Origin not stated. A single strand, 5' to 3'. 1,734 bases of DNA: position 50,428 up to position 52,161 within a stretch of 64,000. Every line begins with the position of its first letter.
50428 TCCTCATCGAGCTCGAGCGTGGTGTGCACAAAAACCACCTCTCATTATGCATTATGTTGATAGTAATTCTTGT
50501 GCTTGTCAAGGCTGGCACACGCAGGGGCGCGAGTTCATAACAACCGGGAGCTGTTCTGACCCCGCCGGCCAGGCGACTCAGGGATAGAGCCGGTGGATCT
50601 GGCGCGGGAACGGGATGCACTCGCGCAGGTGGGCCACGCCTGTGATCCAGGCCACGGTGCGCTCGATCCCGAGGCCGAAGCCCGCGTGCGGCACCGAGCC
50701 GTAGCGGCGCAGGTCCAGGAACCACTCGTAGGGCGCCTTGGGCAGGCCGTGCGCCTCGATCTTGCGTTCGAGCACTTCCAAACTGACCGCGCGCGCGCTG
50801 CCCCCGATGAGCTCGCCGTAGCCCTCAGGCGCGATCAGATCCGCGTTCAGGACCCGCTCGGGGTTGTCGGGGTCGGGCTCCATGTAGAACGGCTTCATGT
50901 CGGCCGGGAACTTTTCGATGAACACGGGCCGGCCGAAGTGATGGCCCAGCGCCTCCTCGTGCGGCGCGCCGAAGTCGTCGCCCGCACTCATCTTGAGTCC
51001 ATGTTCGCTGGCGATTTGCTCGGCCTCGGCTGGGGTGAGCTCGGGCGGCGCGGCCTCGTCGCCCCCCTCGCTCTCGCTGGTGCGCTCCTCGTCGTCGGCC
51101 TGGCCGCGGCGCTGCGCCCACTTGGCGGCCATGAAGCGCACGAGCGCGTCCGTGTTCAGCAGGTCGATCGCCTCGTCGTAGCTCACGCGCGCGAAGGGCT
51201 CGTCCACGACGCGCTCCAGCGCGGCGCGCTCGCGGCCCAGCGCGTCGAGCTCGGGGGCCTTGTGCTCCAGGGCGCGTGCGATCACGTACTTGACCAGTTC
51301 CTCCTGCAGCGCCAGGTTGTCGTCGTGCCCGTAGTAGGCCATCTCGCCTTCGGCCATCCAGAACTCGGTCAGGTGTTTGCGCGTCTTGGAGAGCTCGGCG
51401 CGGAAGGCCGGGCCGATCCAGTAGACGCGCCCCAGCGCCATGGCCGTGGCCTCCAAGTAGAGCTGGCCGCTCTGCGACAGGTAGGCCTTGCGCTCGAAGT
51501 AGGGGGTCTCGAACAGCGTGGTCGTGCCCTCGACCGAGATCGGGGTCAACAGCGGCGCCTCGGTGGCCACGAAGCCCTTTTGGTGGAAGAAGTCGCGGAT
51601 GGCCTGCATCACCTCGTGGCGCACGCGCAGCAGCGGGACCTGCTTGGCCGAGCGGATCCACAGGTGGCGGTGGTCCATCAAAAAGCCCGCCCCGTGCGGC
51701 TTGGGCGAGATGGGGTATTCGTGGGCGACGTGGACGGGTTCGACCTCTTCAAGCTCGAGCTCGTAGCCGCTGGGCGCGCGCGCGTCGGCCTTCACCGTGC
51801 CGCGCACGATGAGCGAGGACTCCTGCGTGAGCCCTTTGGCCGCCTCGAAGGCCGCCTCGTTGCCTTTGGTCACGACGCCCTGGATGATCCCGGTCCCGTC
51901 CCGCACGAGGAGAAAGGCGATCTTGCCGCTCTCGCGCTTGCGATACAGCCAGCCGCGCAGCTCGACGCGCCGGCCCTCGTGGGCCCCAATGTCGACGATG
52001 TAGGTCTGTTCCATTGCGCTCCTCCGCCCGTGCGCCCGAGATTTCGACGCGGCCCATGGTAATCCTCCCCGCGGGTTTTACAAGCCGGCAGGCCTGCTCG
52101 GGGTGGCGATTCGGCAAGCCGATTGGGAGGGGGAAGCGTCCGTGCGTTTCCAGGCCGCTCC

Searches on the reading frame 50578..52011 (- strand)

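Call 91: search_protein_families(library=ncbifam, proteins=[window:50578-52011:-], max_evalue=1e-10)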
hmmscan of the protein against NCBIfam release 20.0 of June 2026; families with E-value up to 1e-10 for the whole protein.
window:50578-52011:- (477 aa): 16 families
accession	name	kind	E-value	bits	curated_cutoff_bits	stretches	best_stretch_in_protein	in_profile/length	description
NF003037.0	PRK03932.1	equivalog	1.7e-153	511.9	414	2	10-289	13-309/451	asparagine--tRNA ligase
TIGR00457.1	asnS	equivalog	5.1e-126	421.1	342.6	2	9-288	12-310/455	asparagine--tRNA ligase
NF003483.0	PRK05159.1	equivalog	2.7e-97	326.4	353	2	2-288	5-295/438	aspartate--tRNA(Asn) ligase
TIGR00458.1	aspS_nondisc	equivalog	6.8e-84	282.3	368.4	2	5-287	3-289/428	aspartate--tRNA(Asn) ligase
NF005052.0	PRK06462.1-1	equivalog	1.4e-51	175.7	368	1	113-470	34-345/353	asparagine synthetase A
NF001750.0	PRK00476.1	equivalog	2.3e-38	131.9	443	1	10-275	15-294/590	aspartate--tRNA ligase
TIGR00459.1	aspS_bact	equivalog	2.6e-38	131.7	373.85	1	7-272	9-286/586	aspartate--tRNA ligase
NF005054.0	PRK06462.1-4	equivalog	5.4e-35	121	309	1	343-470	185-310/318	asparagine synthetase A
NF001756.1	PRK00484.1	subfamily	3.6e-28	98.5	468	1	11-470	49-484/488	lysine--tRNA ligase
TIGR00499.1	lysS_bact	equivalog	1.2e-22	80.3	427.6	1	14-470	54-491/496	lysine--tRNA ligase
NF009460.0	PRK12820.1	equivalog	3.4e-20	71.8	1379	0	112-241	157-288/723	bifunctional aspartyl-tRNA synthetase/aspartyl/glutamyl-tRNA amidotransferase subunit C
NF002821.0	PRK02983.1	equivalog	2.8e-17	62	742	1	9-251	655-902/1102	bifunctional lysylphosphatidylglycerol synthetase/lysine--tRNA ligase LysX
NF005053.0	PRK06462.1-3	equivalog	7.5e-16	58.5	322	0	352-464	151-260/274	asparagine synthetase A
NF009101.0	PRK12445.1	subfamily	3.1e-12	45.8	1026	0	125-246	181-304/505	lysine--tRNA ligase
NF005055.0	PRK06462.1-5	equivalog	5.2e-12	45.5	389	0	363-473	231-336/341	asparagine synthetase A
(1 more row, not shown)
